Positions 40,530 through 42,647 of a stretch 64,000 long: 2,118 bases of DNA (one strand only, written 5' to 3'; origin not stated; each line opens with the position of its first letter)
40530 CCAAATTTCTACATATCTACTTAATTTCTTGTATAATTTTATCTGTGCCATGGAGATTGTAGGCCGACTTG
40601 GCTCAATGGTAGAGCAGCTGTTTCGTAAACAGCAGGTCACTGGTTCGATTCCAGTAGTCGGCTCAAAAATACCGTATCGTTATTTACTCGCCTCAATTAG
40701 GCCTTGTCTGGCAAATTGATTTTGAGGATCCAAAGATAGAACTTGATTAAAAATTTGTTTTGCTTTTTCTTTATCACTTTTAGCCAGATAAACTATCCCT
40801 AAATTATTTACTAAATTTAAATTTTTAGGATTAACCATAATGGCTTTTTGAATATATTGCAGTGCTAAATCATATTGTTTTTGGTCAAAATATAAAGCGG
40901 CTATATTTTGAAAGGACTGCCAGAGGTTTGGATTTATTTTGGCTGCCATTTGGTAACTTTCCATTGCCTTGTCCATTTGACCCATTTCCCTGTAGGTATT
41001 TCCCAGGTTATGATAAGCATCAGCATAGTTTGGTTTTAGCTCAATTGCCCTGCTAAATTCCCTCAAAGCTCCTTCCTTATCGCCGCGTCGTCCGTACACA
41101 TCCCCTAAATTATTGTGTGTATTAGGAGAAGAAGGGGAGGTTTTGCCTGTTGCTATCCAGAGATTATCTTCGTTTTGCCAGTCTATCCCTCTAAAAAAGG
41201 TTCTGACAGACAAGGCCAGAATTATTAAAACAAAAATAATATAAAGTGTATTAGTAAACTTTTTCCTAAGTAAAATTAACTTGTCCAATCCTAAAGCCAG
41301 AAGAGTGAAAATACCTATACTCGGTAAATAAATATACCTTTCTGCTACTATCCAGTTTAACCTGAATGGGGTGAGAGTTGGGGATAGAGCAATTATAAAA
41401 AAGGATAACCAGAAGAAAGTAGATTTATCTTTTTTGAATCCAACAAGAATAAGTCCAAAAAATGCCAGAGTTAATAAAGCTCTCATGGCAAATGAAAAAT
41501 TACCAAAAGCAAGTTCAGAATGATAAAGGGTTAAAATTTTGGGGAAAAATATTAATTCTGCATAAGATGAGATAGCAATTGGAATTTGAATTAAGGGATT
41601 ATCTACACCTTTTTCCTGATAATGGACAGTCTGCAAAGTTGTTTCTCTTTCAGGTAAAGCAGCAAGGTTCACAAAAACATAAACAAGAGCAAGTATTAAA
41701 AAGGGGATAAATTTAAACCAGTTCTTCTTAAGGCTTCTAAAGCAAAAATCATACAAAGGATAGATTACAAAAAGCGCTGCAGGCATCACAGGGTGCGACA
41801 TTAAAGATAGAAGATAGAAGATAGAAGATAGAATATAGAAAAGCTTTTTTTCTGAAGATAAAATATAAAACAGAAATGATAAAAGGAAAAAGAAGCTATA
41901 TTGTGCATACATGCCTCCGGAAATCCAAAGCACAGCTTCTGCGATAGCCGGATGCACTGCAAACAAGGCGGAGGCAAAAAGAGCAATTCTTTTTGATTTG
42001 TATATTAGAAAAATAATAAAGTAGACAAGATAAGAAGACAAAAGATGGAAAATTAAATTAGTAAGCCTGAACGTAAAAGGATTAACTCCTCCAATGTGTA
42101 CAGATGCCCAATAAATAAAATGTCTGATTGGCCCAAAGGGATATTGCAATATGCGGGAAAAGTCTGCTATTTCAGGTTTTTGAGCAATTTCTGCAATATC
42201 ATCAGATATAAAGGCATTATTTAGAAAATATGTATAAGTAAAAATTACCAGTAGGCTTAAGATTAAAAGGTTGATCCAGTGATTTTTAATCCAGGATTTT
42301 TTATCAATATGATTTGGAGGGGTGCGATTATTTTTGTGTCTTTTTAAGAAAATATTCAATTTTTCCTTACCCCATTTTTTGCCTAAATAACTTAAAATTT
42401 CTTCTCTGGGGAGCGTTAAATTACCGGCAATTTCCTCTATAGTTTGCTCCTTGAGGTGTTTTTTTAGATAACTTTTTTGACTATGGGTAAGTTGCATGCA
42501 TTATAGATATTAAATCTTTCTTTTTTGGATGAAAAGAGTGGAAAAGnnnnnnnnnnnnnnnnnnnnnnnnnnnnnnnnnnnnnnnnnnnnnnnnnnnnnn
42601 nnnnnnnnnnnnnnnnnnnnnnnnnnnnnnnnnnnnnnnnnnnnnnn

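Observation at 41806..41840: Five-copy heptanucleotide tandem repeat inside a membrane glycosyltransferase-like gene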

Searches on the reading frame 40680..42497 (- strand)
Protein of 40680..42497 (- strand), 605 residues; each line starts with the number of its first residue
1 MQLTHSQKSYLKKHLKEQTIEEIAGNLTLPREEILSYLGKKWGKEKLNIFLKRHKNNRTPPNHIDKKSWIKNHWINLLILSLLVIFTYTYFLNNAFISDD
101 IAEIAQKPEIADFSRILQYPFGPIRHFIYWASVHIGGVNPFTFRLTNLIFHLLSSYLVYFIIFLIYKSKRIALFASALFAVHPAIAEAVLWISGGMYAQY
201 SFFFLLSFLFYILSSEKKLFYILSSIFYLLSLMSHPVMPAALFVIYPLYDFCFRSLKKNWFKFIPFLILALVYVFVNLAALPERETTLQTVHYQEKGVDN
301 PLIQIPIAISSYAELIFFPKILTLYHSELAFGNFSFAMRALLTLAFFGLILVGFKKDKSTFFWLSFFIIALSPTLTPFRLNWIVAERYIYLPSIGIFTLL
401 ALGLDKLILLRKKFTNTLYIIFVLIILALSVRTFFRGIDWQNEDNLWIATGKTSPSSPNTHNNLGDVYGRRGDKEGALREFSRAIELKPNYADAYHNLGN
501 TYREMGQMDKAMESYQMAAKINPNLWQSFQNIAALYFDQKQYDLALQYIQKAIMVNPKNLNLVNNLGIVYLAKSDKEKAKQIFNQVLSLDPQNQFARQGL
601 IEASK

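Call 5: search_protein_families(library=pfam, proteins=[window:40680-42497:-], max_evalue=0.01)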
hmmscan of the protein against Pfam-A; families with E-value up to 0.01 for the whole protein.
window:40680-42497:- (605 aa): 20 families
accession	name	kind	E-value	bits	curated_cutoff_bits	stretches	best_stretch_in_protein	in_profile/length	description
PF00515.34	TPR_1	-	1.8e-33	113.4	27.8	4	492-524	1-33/34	Tetratricopeptide repeat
PF07719.23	TPR_2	-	1.7e-28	96.8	27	4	492-524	1-33/34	Tetratricopeptide repeat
PF13181.12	TPR_8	-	7.9e-27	91.5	25.7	4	492-524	1-33/34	Tetratricopeptide repeat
PF13414.12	TPR_11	-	1.7e-21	76.1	26.8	3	471-502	7-38/42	TPR repeat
PF13431.12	TPR_17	-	4.9e-21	73.6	24.4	1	481-512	2-33/34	Tetratricopeptide repeat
PF13424.12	TPR_12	-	2.2e-19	69.9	30.1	3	531-590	8-75/77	Tetratricopeptide repeat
PF14559.12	TPR_19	-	9.9e-17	61.5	25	2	537-593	2-58/68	Tetratricopeptide repeat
PF13428.12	TPR_14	-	1.2e-12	47.5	23.5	0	462-500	5-43/44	Tetratricopeptide repeat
PF13432.12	TPR_16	-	2.1e-12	47.7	32.7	2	463-524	2-63/65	Tetratricopeptide repeat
PF13174.12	TPR_6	-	7.9e-12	45.5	26.3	1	493-524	1-32/33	Tetratricopeptide repeat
PF13374.12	TPR_10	-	1.2e-11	44.7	27.5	1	492-520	2-30/42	Tetratricopeptide repeat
PF13176.12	TPR_7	-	9.6e-11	41.3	27.9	1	494-519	1-28/36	Tetratricopeptide repeat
PF13371.12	TPR_9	-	4.1e-09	36.7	35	1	534-597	3-66/73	Tetratricopeptide repeat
PF12569.14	NatA_aux_su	-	3.8e-08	33.2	33.3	1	532-595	198-261/515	N-terminal acetyltransferase A, auxiliary subunit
PF23914.1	TPR_CcmH_CycH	-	8e-08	32.7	42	1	488-593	46-154/158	Cytochrome c-type biogenesis protein H TPR domain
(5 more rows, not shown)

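Call 7: find_homologous_proteins(query=window:40680-42497:-, max_evalue=0.00001)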
Query window:40680-42497:- (605 aa): 1770 proteins with E <= 0.00001 among 8000 candidates; the best 120 are listed.
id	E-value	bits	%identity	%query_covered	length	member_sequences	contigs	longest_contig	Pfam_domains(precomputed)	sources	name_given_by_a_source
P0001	0.0e+0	1352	100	100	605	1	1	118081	PF13431.13,PF23914.2,PF13414.13,PF13176.13,PF12569.15,PF13428.13,PF25064.2,PF13374.13,PF14559.13,PF13371.13,PF00515.35,PF13424.13,PF21033.5,PF13432.13,PF13181.13,PF07719.24,PF13174.13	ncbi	-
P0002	3.8e-297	1005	72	100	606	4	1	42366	PF13431.13,PF23914.2,PF13414.13,PF13176.13,PF12569.15,PF13428.13,PF13374.13,PF14559.13,PF13371.13,PF00515.35,PF13424.13,PF21033.5,PF13432.13,PF13181.13,PF07719.24,PF13174.13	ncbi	-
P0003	7.9e-291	984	71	100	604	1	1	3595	PF13431.13,PF23914.2,PF13414.13,PF13176.13,PF12569.15,PF13428.13,PF25064.2,PF13374.13,PF14559.13,PF13371.13,PF00515.35,PF13424.13,PF21033.5,PF13432.13,PF13181.13,PF07719.24,PF13174.13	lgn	-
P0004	6.9e-286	968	70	100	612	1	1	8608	PF13431.13,PF23914.2,PF13414.13,PF13176.13,PF12569.15,PF13428.13,PF13374.13,PF14559.13,PF13371.13,PF00515.35,PF13424.13,PF21033.5,PF13432.13,PF13181.13,PF07719.24,PF13174.13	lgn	-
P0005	3.4e-283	959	72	100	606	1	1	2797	PF10602.16,PF13431.13,PF23914.2,PF13414.13,PF13176.13,PF12569.15,PF13428.13,PF25064.2,PF13374.13,PF14559.13,PF13371.13,PF00515.35,PF13424.13,PF21033.5,PF13432.13,PF13181.13,PF14561.13,PF07719.24,PF13174.13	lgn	-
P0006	1.0e-280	951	76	90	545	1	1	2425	PF13431.13,PF23914.2,PF13414.13,PF13176.13,PF12569.15,PF13428.13,PF13374.13,PF14559.13,PF13371.13,PF00515.35,PF13424.13,PF21033.5,PF13432.13,PF13181.13,PF07719.24,PF13174.13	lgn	-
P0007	2.9e-270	916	68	100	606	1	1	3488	PF13431.13,PF23914.2,PF13414.13,PF13176.13,PF13428.13,PF13374.13,PF14559.13,PF13371.13,PF00515.35,PF13424.13,PF21033.5,PF13432.13,PF13181.13,PF07719.24,PF13174.13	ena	-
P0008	3.5e-270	916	66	100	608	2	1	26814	PF13431.13,PF13414.13,PF13428.13,PF13374.13,PF14559.13,PF13371.13,PF00515.35,PF13424.13,PF21033.5,PF13432.13,PF13181.13,PF07719.24,PF13174.13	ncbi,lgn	-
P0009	1.1e-264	898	73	89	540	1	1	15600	PF13431.13,PF23914.2,PF13414.13,PF13176.13,PF12569.15,PF13428.13,PF13374.13,PF14559.13,PF13371.13,PF00515.35,PF13424.13,PF21033.5,PF13432.13,PF13181.13,PF07719.24,PF13174.13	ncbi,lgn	-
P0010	3.8e-262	889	74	89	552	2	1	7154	PF13431.13,PF23914.2,PF13414.13,PF13176.13,PF12569.15,PF13428.13,PF13374.13,PF14559.13,PF13371.13,PF00515.35,PF13424.13,PF21033.5,PF13432.13,PF13429.13,PF13181.13,PF07719.24,PF13174.13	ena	-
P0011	4.2e-262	889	75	89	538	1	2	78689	PF10602.16,PF13431.13,PF23914.2,PF13414.13,PF13176.13,PF12569.15,PF13428.13,PF25064.2,PF13374.13,PF14559.13,PF13371.13,PF00515.35,PF13424.13,PF21033.5,PF13432.13,PF13181.13,PF14561.13,PF07719.24,PF13174.13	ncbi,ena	-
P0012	7.4e-260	882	72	89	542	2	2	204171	PF13431.13,PF23914.2,PF13414.13,PF13176.13,PF12569.15,PF13428.13,PF13374.13,PF14559.13,PF13371.13,PF00515.35,PF12895.14,PF13424.13,PF21033.5,PF13432.13,PF13429.13,PF13181.13,PF07719.24,PF13174.13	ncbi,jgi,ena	-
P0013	3.7e-257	873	66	100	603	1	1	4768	PF13431.13,PF13414.13,PF13176.13,PF13428.13,PF13374.13,PF14559.13,PF13371.13,PF00515.35,PF13424.13,PF21033.5,PF13432.13,PF13181.13,PF14561.13,PF07719.24,PF13174.13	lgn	-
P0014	8.3e-257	872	64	100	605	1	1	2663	PF13431.13,PF23914.2,PF13414.13,PF13176.13,PF12569.15,PF13428.13,PF13374.13,PF14559.13,PF13371.13,PF00515.35,PF13424.13,PF21033.5,PF13432.13,PF13181.13,PF07719.24,PF13174.13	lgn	-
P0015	1.2e-254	865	71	89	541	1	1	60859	PF13431.13,PF23914.2,PF13414.13,PF13176.13,PF12569.15,PF13428.13,PF13374.13,PF14559.13,PF13371.13,PF00515.35,PF13424.13,PF21033.5,PF13432.13,PF13429.13,PF13181.13,PF07719.24,PF13174.13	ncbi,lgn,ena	-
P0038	3.9e-233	794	58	100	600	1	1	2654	PF13431.13,PF13414.13,PF13176.13,PF13428.13,PF13374.13,PF14559.13,PF13371.13,PF00515.35,PF12895.14,PF13424.13,PF21033.5,PF13432.13,PF13181.13,PF14561.13,PF07719.24,PF13174.13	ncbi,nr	ncbi:MAG: tetratricopeptide repeat protein [Candidatus Daviesbacteria bacterium]|nr:tetratricopeptid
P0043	1.0e-230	786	65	89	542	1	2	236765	PF13431.13,PF23914.2,PF13414.13,PF13176.13,PF12569.15,PF13428.13,PF13374.13,PF14559.13,PF13371.13,PF00515.35,PF13424.13,PF21033.5,PF13432.13,PF13429.13,PF13181.13,PF07719.24,PF13174.13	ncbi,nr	ncbi:tetratricopeptide repeat protein [Candidatus Daviesbacteria bacterium]|nr:tetratricopeptide rep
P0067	2.4e-224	765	65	88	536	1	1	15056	PF13431.13,PF23914.2,PF13414.13,PF13176.13,PF12569.15,PF13428.13,PF13374.13,PF14559.13,PF13371.13,PF00515.35,PF13424.13,PF21033.5,PF13432.13,PF13429.13,PF13181.13,PF14561.13,PF07719.24,PF13174.13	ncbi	-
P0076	2.2e-222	758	64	86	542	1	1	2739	PF13431.13,PF23914.2,PF13414.13,PF13176.13,PF13428.13,PF13374.13,PF14559.13,PF13371.13,PF00515.35,PF13424.13,PF21033.5,PF13432.13,PF13181.13,PF07719.24,PF13174.13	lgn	-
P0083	8.8e-222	756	64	89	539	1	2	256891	PF13431.13,PF23914.2,PF13414.13,PF13176.13,PF12569.15,PF13428.13,PF13374.13,PF14559.13,PF13371.13,PF00515.35,PF13424.13,PF21033.5,PF13432.13,PF13429.13,PF13181.13,PF07719.24,PF13174.13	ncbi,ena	ncbi:MAG: tetratricopeptide repeat protein [Patescibacteria group bacterium]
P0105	6.0e-219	747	64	89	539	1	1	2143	PF13431.13,PF23914.2,PF13414.13,PF13176.13,PF12569.15,PF13428.13,PF13374.13,PF14559.13,PF13371.13,PF00515.35,PF12895.14,PF13424.13,PF21033.5,PF13432.13,PF13429.13,PF13181.13,PF14561.13,PF07719.24,PF13174.13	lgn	-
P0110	5.3e-218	744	62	88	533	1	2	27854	PF13431.13,PF23914.2,PF13414.13,PF13176.13,PF12569.15,PF13428.13,PF13374.13,PF14559.13,PF13371.13,PF00515.35,PF13424.13,PF21033.5,PF13432.13,PF13429.13,PF13181.13,PF07719.24,PF13174.13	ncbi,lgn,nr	ncbi:tetratricopeptide repeat protein [Candidatus Daviesbacteria bacterium]|nr:tetratricopeptide rep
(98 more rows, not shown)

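Call 11: find_encoding_contigs(protein=P0012, flank=1500, max_places=4)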
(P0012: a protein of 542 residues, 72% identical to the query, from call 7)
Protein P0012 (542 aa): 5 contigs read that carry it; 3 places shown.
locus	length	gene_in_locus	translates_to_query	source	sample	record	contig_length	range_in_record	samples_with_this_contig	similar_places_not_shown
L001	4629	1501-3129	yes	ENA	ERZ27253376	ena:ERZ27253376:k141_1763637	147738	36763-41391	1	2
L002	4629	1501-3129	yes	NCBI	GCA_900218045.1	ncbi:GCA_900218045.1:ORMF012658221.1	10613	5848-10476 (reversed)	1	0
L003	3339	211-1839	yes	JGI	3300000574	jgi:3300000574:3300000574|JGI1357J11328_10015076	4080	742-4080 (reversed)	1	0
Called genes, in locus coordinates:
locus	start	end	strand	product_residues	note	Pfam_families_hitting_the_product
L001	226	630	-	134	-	-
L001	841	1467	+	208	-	PF23457:LysM2_NFP (faint), PF01476:LysM, PF23472:LysM2_CERK1_LYK3_4_5 (faint), PF23473:LysM3_LYK4_5 (faint), PF01476:LysM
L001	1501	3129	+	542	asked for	PF00515:TPR_1 (weak), PF07719:TPR_2 (weak), PF13429:TPR_15 (weak), PF13431:TPR_17, PF00515:TPR_1, PF07719:TPR_2, PF13181:TPR_8, PF13414:TPR_11, +16 more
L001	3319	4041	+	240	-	PF17936:Big_6 (faint), PF19077:Big_13 (faint), PF09136:Glucodextran_B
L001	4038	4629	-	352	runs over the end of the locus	-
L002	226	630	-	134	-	-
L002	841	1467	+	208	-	PF23457:LysM2_NFP (faint), PF01476:LysM, PF23472:LysM2_CERK1_LYK3_4_5 (faint), PF23473:LysM3_LYK4_5 (faint), PF01476:LysM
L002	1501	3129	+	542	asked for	PF00515:TPR_1 (weak), PF07719:TPR_2 (weak), PF13429:TPR_15 (weak), PF13431:TPR_17, PF00515:TPR_1, PF07719:TPR_2, PF13181:TPR_8, PF13414:TPR_11, +16 more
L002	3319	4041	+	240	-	PF17936:Big_6 (faint), PF19077:Big_13 (faint), PF09136:Glucodextran_B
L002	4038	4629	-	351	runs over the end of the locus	-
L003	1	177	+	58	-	?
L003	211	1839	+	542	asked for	PF00515:TPR_1 (weak), PF07719:TPR_2 (weak), PF13429:TPR_15 (weak), PF13431:TPR_17, PF00515:TPR_1, PF07719:TPR_2, PF13181:TPR_8, PF13414:TPR_11, +16 more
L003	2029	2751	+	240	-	PF17936:Big_6 (faint), PF19077:Big_13 (faint), PF09136:Glucodextran_B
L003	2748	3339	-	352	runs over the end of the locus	-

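Call 12: find_encoding_contigs(protein=P0043, flank=1500, max_places=4)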
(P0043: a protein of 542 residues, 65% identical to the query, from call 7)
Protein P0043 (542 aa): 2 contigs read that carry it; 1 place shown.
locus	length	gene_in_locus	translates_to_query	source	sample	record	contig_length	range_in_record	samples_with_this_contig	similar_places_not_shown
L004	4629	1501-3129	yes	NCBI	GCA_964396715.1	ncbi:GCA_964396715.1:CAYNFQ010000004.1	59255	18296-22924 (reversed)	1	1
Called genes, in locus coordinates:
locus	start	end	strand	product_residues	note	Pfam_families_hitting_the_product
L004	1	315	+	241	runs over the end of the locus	-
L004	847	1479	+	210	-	PF01476:LysM, PF23457:LysM2_NFP (faint), PF23472:LysM2_CERK1_LYK3_4_5 (faint), PF01476:LysM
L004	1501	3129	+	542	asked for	PF13414:TPR_11 (weak), PF13424:TPR_12 (weak), PF00515:TPR_1, PF13414:TPR_11, PF00515:TPR_1, PF13371:TPR_9, PF13424:TPR_12, PF14559:TPR_19, +17 more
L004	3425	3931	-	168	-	PF20803:PaaX_M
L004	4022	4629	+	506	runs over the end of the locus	PF13231:PMT_2 (weak)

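Call 19: find_encoding_contigs(protein=P0038, flank=300, max_places=2)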
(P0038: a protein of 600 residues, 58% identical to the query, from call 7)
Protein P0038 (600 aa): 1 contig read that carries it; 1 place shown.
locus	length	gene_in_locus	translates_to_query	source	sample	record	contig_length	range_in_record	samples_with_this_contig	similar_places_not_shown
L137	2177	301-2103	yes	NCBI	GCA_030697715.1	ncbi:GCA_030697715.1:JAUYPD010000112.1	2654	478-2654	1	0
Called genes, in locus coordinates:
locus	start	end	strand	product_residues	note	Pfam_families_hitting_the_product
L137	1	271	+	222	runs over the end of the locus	PF01476:LysM, PF23457:LysM2_NFP (faint), PF23472:LysM2_CERK1_LYK3_4_5, PF01476:LysM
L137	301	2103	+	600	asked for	PF13414:TPR_11 (weak), PF00515:TPR_1, PF07719:TPR_2 (weak), PF13431:TPR_17 (weak), PF00515:TPR_1, PF13424:TPR_12, PF13414:TPR_11, PF14559:TPR_19, +12 more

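Call 20: find_encoding_contigs(protein=P0067, flank=300, max_places=2)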
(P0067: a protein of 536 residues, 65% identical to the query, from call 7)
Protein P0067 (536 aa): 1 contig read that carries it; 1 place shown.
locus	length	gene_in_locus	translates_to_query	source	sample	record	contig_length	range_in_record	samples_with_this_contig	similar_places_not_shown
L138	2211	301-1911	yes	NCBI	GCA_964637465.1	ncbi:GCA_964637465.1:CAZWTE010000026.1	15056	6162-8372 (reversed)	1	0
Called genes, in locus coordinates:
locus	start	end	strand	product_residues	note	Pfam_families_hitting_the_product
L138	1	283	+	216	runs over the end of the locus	PF23472:LysM2_CERK1_LYK3_4_5 (faint), PF01476:LysM, PF23457:LysM2_NFP (faint), PF01476:LysM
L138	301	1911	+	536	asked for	PF13414:TPR_11 (weak), PF13429:TPR_15 (weak), PF13431:TPR_17, PF00515:TPR_1, PF07719:TPR_2, PF00515:TPR_1, PF13371:TPR_9, PF14559:TPR_19, +14 more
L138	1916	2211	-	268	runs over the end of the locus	PF00413:Peptidase_M10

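Call 21: find_encoding_contigs(protein=P0083, flank=300, max_places=2)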
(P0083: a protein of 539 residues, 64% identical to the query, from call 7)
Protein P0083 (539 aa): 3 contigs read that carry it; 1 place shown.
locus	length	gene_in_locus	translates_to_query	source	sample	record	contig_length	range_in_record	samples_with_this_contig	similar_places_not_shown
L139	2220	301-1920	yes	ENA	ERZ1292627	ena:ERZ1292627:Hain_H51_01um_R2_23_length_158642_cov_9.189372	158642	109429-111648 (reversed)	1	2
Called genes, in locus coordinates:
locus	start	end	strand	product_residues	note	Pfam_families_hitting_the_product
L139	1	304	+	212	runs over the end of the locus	PF00730:HhH-GPD, PF00633:HHH (faint)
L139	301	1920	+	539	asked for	PF13429:TPR_15 (weak), PF13431:TPR_17, PF00515:TPR_1, PF07719:TPR_2, PF00515:TPR_1, PF13414:TPR_11, PF13424:TPR_12, PF14559:TPR_19, +14 more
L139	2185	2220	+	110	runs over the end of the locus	PF01329:Pterin_4a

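Call 22: find_encoding_contigs(protein=P0110, flank=300, max_places=2)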
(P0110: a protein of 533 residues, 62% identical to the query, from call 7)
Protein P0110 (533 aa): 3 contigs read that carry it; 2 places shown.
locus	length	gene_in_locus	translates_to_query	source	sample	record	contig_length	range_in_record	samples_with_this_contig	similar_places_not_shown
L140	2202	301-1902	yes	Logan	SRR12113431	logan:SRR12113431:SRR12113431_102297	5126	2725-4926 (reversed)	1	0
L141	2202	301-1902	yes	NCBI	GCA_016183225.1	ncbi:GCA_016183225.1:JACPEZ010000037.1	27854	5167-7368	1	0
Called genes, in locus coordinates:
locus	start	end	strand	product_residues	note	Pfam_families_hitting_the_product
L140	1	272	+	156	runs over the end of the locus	?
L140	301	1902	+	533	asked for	PF13414:TPR_11 (weak), PF13432:TPR_16, PF14559:TPR_19 (weak), PF00515:TPR_1, PF13371:TPR_9, PF00515:TPR_1, PF07719:TPR_2, PF13181:TPR_8, +13 more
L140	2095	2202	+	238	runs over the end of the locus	PF17936:Big_6 (faint), PF09136:Glucodextran_B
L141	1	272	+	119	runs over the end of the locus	PF23472:LysM2_CERK1_LYK3_4_5 (faint), PF01476:LysM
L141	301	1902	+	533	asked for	PF13414:TPR_11 (weak), PF13432:TPR_16, PF14559:TPR_19 (weak), PF00515:TPR_1, PF13371:TPR_9, PF00515:TPR_1, PF07719:TPR_2, PF13181:TPR_8, +13 more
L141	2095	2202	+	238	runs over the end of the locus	PF17936:Big_6 (faint), PF09136:Glucodextran_B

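Call 35: search_solved_structures(query=A1, max_evalue=0.01)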
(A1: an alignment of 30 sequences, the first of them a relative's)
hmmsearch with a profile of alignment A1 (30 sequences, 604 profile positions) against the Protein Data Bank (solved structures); distinct sequences matched with E-value up to 0.01: 269 (the best 60 are shown).
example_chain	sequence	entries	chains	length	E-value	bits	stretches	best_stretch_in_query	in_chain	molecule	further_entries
9qhb_A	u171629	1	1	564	5e-167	560.1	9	455-591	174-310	Engineered tetratricopeptide repeat protein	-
9qhc_A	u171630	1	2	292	3.6e-77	263.3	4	456-590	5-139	Engineered tetratricopeptide repeat protein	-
8bu0_A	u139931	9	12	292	2.3e-74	254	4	454-566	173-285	Consensus tetratricopeptide repeat protein | Crystal structure of an 8-repeat consensus TPR superhelix with Zinc. | Monomer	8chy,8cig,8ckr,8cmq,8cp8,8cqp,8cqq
7yeh_B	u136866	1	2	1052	5.8e-61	209.8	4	458-569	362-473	UDP-N-acetylglucosamine--peptide N-acetylglucosaminyltransferase 110 kDa subunit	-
7yea_A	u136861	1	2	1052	5.8e-61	209.8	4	458-569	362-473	UDP-N-acetylglucosamine--peptide N-acetylglucosaminyltransferase 110 kDa subunit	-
7ntf_A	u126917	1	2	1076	6.5e-61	209.6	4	458-569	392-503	Isoform 1 of UDP-N-acetylglucosamine--peptide N-acetylglucosaminyltransferase 110 kDa subu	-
6eou_A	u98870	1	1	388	4e-52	180.6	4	461-552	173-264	UDP-N-acetylglucosamine--peptide N-acetylglucosaminyltransferase 110 kDa subunit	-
1w3b_A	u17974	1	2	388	4.4e-52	180.5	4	461-552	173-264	UDP-N-ACETYLGLUCOSAMINE--PEPTIDE N-ACETYLGLUCOSAMINYLTRANSFERASE 110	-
7y4i_A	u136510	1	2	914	3.9e-38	134.4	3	486-597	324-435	Probable UDP-N-acetylglucosamine--peptide N-acetylglucosaminyltransferase SPINDLY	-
8dtf_A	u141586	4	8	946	5e-38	134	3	488-597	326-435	Probable UDP-N-acetylglucosamine--peptide N-acetylglucosaminyltransferase SPINDLY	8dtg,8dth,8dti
7obi_A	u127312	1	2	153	1.3e-32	116.2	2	456-523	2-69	CTPR-rv4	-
6xt9_D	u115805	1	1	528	5.5e-29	104.2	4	470-592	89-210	Bardet-Biedl syndrome 4 protein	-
4rg6_A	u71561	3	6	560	5.3e-28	100.9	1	455-596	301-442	Cell division cycle protein 27 homolog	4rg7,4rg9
5g04_F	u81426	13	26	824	2.7e-27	98.6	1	455-596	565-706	CELL DIVISION CYCLE PROTEIN 27 HOMOLOG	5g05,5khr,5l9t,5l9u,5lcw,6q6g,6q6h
5khu_F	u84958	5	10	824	2.7e-27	98.6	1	455-596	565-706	Cell division cycle protein 27 homolog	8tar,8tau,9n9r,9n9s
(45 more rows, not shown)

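Call 36: search_protein_families(library=ncbifam, proteins=[window:40680-42497:-], max_evalue=0.01)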
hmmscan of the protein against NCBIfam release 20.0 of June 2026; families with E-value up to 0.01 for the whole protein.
window:40680-42497:- (605 aa): 34 families (the best 25 are shown)
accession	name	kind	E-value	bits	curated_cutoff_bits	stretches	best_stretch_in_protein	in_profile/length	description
NF040959.1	MamA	equivalog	2.2e-22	79.5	200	2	491-594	70-173/204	magnetosome protein MamA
TIGR02917.1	PEP_TPR_lipo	equivalog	1.2e-20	73.1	312.2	1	452-600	357-505/899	XrtA/PEP-CTERM system TPR-repeat protein PrsT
TIGR02521.1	type_IV_pilW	equivalog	8.1e-20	71.4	154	1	459-602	32-177/234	type IV pilus biogenesis/stability protein PilW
NF047507.1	TPR_BatC_Lepto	exception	6.2e-14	52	175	2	493-535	97-139/214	TPR repeat-containing protein BatC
NF008391.2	PRK11189.1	equivalog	3.3e-13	49.8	250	2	464-550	71-157/297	lipoprotein NlpI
NF033762.1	social_mot_Tgl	equivalog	6.1e-13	48.7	225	1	458-592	31-168/252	social motility TPR repeat lipoprotein Tgl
NF047558.1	TPR_END_plus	domain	1e-12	47.8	32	2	531-563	4-36/56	TPR end-of-group domain-containing protein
NF033758.1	gliding_GltE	equivalog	1.6e-12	47.2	225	1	491-529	289-327/411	adventurous gliding motility TPR repeat lipoprotein GltE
NF002725.1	PRK02603.1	equivalog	2.9e-11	43.7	143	3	472-538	49-118/173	photosystem I assembly protein Ycf3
NF033920.0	C39_PA2778_fam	equivalog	4e-11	42.8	150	2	503-590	167-254/255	PA2778 family cysteine peptidase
NF047371.1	FlcA_CTERM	equivalog_domain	6.7e-11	41.4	300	1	484-588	430-535/646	periplasmic flagellar collar protein FlcA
TIGR03939.1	PGA_TPR_OMP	equivalog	4.8e-10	38.3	366.65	1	461-602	56-196/800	poly-beta-1,6 N-acetyl-D-glucosamine export porin PgaA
TIGR02552.1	LcrH_SycD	equivalog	1.9e-08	34.1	104.8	2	464-523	58-117/136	SycD/LcrH family type III secretion system chaperone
NF008520.0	PRK11447.1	equivalog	1.5e-07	29.6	858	1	471-602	282-427/1157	cellulose synthase complex outer membrane protein BcsC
TIGR00990.1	3a0801s09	subfamily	1.7e-07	30.3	757.25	1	460-584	333-457/615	mitochondrial import receptor subunit TOM70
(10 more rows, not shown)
